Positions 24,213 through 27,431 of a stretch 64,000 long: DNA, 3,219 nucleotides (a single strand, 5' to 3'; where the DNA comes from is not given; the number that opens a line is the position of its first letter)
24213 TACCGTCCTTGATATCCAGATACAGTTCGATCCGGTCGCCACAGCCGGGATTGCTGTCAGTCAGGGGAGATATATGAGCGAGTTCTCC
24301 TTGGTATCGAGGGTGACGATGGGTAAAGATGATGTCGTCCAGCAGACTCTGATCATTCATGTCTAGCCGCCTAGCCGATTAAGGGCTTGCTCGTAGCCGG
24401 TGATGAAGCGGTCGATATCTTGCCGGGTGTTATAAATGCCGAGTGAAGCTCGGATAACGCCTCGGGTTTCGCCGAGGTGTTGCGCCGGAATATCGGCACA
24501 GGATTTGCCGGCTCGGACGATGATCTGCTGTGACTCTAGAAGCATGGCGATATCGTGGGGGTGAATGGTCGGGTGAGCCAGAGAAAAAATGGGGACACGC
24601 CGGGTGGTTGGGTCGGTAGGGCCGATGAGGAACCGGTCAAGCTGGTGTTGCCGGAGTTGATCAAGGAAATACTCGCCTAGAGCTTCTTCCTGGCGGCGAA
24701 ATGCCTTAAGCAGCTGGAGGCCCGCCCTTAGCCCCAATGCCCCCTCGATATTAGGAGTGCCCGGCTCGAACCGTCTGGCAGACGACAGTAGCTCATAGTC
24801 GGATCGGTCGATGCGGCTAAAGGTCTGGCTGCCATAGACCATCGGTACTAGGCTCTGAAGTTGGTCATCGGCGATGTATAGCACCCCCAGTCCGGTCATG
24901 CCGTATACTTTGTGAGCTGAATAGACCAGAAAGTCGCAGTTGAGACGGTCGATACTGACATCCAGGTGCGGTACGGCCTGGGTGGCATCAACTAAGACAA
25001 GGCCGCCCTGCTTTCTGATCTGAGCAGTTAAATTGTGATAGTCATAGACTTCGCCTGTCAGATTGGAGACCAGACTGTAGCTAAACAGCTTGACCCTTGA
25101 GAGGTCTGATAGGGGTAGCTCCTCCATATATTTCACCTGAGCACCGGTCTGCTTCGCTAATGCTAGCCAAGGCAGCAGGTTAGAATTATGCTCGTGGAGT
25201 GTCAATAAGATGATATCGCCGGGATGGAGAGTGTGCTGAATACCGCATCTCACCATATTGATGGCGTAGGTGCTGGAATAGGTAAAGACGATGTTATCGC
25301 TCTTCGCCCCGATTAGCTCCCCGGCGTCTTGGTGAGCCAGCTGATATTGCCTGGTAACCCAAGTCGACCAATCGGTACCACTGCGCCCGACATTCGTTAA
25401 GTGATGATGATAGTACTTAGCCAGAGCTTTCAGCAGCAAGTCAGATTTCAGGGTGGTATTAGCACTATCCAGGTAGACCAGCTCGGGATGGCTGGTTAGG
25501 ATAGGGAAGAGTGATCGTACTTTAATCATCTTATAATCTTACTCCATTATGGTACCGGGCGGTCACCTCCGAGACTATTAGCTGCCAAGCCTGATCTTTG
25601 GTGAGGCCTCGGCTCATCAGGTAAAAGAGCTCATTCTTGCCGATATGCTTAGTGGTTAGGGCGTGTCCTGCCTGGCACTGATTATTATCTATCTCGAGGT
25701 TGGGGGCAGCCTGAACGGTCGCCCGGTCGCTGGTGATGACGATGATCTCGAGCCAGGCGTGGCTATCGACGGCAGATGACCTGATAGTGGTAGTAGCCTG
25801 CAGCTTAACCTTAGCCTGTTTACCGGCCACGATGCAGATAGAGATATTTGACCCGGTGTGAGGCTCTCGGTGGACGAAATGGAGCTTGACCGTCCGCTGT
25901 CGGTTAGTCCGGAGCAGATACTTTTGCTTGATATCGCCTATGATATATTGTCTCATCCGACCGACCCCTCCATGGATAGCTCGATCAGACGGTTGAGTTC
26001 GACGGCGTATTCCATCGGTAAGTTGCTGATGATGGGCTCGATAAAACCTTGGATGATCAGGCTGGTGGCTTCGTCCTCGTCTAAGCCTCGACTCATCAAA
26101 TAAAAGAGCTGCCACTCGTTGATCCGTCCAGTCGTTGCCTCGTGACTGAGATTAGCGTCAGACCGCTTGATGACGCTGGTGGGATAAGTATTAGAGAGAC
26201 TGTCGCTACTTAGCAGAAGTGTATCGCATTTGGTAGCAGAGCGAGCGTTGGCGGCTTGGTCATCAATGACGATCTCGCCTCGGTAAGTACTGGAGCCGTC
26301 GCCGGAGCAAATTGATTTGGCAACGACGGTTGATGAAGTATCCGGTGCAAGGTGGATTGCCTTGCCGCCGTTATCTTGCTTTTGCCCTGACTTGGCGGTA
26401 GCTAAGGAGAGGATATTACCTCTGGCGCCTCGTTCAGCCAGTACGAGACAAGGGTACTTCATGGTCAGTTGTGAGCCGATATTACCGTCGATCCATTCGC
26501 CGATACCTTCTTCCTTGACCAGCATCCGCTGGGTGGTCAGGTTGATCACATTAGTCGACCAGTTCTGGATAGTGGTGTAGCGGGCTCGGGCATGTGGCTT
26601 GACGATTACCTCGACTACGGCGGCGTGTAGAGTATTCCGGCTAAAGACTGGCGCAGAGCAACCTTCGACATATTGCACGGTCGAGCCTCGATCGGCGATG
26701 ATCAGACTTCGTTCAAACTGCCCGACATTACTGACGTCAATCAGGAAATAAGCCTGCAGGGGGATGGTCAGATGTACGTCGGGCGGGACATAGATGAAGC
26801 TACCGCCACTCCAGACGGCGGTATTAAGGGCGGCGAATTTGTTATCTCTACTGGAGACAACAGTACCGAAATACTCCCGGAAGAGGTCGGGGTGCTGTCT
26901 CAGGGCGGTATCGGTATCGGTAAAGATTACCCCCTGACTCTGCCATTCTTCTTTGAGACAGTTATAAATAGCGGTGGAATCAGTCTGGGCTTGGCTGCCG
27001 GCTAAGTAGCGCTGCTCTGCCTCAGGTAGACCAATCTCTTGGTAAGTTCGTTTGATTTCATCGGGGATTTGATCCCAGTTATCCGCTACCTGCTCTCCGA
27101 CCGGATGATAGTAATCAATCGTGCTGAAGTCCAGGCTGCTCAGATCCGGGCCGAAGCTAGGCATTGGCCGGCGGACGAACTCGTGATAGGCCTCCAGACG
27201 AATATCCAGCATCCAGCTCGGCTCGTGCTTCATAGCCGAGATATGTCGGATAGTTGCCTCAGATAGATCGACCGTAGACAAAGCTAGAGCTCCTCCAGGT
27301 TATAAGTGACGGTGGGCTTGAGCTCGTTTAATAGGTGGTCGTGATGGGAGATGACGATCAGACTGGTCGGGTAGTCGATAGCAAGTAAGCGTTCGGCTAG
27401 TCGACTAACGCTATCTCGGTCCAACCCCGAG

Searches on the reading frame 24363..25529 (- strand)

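Call 75: search_protein_families(library=pfam, proteins=[window:24363-25529:-], max_evalue=0.001)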
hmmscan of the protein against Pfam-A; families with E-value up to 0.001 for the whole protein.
window:24363-25529:- (388 aa): 1 family
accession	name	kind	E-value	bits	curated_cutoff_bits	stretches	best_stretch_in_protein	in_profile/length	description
PF00266.25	Aminotran_5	-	3.9e-87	293.1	21.5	1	18-375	1-371/371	Aminotransferase class-V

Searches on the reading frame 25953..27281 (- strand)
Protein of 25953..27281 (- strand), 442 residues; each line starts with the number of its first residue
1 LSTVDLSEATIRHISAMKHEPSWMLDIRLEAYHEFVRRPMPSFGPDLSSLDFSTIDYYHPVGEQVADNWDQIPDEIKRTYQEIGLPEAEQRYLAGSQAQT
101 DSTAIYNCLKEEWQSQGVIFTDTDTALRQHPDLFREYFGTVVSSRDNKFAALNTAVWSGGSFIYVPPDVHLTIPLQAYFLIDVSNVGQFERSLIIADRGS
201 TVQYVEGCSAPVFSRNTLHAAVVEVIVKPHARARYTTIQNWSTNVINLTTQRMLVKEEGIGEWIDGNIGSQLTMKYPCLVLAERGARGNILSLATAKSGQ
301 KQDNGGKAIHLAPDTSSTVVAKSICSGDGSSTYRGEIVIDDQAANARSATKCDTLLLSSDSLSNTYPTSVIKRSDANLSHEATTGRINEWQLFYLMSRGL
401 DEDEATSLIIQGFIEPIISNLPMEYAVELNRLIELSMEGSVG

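Call 75: search_protein_families(library=pfam, proteins=[window:25953-27281:-], max_evalue=0.001)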
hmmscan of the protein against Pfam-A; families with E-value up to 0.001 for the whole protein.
window:25953-27281:- (442 aa): 2 families
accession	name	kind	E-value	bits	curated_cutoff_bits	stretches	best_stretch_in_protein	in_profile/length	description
PF01458.23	SUFBD_core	-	2.1e-72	243.8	27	1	181-413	3-232/232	SUF system FeS cluster assembly, SufBD core domain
PF19295.5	SufBD_N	-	4.9e-09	36.5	23.5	1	114-176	109-171/172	SufBD protein N-terminal region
